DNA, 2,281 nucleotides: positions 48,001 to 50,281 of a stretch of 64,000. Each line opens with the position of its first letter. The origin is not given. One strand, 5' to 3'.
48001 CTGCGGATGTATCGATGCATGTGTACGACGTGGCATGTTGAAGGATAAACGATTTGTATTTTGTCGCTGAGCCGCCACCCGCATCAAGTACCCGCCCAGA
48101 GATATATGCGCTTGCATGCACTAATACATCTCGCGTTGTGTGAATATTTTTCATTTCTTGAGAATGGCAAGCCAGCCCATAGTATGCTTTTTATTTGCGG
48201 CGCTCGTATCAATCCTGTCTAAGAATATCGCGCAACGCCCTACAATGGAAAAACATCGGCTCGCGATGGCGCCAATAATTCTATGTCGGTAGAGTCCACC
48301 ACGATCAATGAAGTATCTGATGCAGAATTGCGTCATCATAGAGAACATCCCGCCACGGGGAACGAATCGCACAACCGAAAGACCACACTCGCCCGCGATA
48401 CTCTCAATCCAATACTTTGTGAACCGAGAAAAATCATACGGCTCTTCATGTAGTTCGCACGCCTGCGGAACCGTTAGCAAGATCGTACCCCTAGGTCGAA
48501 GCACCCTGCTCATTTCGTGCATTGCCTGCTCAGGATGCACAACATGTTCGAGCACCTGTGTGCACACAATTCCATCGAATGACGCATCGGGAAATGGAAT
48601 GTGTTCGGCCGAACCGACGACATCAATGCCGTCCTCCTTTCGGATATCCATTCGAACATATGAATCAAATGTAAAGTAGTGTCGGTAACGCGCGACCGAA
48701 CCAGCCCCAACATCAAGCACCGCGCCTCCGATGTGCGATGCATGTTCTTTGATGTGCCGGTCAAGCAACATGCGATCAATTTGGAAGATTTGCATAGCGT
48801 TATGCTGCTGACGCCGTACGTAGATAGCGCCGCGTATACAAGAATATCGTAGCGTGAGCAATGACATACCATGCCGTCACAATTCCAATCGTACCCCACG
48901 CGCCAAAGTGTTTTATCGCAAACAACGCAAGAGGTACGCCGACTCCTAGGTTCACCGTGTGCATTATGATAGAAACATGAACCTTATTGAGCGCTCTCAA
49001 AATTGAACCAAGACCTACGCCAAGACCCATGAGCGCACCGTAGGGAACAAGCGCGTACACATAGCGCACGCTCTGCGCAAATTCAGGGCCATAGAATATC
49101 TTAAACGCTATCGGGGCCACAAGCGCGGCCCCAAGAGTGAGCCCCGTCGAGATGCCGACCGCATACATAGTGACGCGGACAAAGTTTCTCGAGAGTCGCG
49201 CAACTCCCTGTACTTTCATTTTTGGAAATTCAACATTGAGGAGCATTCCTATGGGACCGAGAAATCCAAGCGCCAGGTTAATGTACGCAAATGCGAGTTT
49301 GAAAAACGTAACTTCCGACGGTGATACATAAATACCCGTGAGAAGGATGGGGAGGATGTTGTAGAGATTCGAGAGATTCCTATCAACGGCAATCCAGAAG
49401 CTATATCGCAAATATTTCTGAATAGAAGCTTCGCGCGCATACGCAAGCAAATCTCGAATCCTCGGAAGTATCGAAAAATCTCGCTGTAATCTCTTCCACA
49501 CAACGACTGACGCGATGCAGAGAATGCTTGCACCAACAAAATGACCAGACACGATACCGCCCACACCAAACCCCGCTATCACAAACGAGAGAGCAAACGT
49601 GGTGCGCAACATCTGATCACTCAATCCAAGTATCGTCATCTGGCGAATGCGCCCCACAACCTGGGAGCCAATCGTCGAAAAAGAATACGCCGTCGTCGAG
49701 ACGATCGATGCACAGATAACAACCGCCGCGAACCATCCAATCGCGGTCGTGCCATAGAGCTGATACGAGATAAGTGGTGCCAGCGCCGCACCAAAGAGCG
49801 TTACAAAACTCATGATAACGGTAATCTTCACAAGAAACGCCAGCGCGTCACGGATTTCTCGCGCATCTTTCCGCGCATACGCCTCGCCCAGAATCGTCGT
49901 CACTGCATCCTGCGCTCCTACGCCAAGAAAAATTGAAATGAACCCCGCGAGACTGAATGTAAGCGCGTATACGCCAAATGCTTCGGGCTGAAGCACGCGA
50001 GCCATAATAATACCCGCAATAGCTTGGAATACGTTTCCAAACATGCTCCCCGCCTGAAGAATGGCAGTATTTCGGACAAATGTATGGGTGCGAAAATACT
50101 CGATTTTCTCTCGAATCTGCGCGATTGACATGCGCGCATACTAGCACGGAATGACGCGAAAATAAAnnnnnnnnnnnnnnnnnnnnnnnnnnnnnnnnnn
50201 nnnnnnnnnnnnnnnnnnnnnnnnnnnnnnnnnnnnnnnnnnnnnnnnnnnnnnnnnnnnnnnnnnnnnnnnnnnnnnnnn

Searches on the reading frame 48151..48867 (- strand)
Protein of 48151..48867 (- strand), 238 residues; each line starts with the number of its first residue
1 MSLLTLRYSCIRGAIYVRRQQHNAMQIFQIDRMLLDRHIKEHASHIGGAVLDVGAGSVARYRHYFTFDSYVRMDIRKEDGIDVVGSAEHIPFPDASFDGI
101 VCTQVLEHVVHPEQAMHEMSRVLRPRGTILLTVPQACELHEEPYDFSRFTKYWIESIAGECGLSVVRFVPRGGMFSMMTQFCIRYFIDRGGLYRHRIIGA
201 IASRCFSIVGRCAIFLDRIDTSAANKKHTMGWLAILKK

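Call 5: search_protein_families(library=pfam, proteins=[window:48151-48867:-], max_evalue=0.001)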
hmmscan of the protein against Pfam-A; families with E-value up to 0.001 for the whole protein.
window:48151-48867:- (238 aa): 7 families
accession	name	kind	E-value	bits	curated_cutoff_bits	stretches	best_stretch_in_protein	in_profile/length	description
PF08241.18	Methyltransf_11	-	1.1e-15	58.5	21.2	1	69-130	20-94/95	Methyltransferase domain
PF13489.12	Methyltransf_23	-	9.6e-11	42.1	27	1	48-140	24-126/164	Methyltransferase domain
PF13649.12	Methyltransf_25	-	6.7e-09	36.8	27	1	83-127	51-97/97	Methyltransferase domain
PF13847.12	Methyltransf_31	-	2.8e-08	34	27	1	84-135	60-113/145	Methyltransferase domain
PF08242.18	Methyltransf_12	-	6.4e-07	30.5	30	1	50-128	25-97/98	Methyltransferase domain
PF01209.24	Ubie_methyltran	-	4.3e-05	23.4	20.1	1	83-132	103-154/233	ubiE/COQ5 methyltransferase family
PF20922.3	Anamorsin_N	-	0.00039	20.6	27.1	1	89-134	44-90/163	Anamorsin, N-terminal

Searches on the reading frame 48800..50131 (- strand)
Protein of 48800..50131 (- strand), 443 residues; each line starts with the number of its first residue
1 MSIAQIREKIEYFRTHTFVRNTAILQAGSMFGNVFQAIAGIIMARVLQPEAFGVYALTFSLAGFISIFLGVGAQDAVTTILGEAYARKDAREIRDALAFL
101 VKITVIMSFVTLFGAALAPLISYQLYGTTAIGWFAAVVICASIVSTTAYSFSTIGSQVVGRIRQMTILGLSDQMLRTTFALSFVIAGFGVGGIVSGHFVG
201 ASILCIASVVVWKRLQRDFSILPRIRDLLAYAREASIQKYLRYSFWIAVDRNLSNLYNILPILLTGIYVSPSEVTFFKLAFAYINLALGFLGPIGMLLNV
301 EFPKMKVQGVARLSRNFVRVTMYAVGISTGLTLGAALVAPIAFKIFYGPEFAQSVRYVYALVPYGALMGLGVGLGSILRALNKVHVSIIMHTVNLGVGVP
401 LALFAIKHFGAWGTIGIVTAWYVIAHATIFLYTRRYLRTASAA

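Call 5: search_protein_families(library=pfam, proteins=[window:48800-50131:-], max_evalue=0.001)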
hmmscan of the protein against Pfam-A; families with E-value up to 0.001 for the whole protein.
window:48800-50131:- (443 aa): 2 families
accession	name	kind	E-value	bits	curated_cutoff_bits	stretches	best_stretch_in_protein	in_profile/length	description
PF01943.22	Polysacc_synt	-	8.8e-14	52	28.2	1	19-296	2-263/274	Polysaccharide biosynthesis protein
PF13440.11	Polysacc_synt_3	-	4.1e-10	39.8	23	1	42-355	1-292/293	Polysaccharide biosynthesis protein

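Call 60: search_protein_families(library=ncbifam, proteins=[window:48800-50131:-], max_evalue=0.00001)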
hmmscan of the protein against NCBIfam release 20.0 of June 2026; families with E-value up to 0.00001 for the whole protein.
window:48800-50131:- (443 aa): 1 family
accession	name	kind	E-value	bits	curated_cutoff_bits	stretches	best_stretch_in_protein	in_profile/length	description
NF007773.0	PRK10459.1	equivalog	5.2e-07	29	273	1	213-424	183-390/492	MOP flippase family protein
